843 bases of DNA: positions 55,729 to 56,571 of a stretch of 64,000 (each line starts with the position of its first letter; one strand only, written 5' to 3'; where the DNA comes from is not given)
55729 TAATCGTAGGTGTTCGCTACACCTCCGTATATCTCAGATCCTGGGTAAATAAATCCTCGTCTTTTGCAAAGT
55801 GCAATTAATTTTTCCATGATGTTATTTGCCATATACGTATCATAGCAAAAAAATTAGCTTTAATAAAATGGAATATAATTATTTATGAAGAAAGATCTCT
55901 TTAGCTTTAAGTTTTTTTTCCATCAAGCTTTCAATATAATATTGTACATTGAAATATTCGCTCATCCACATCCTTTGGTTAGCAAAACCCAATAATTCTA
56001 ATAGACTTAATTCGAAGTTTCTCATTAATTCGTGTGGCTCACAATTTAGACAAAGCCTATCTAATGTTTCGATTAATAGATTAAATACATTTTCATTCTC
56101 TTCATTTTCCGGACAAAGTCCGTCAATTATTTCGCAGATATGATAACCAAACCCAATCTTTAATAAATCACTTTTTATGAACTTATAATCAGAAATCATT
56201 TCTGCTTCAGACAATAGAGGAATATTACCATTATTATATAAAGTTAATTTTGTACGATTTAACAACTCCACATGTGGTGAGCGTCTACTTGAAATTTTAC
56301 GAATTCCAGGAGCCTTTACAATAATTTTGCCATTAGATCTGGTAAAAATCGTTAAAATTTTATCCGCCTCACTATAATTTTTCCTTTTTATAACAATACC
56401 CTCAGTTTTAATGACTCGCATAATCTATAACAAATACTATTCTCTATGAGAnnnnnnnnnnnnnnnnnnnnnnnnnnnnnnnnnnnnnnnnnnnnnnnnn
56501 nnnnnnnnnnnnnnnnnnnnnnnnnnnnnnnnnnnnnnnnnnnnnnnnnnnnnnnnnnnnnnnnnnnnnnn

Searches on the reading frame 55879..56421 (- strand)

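Call 29: search_protein_families(library=pfam, proteins=[window:55879-56421:-], max_evalue=0.001)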
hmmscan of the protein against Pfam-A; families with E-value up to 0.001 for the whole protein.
window:55879-56421:- (180 aa): 2 families
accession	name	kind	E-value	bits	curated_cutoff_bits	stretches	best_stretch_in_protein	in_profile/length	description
PF11967.14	RecO_N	-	1e-18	67.6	27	1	1-77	1-78/80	Recombination protein O N terminal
PF02565.21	RecO_C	-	1.8e-12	47.7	22.1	1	84-147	2-65/157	Recombination protein O C terminal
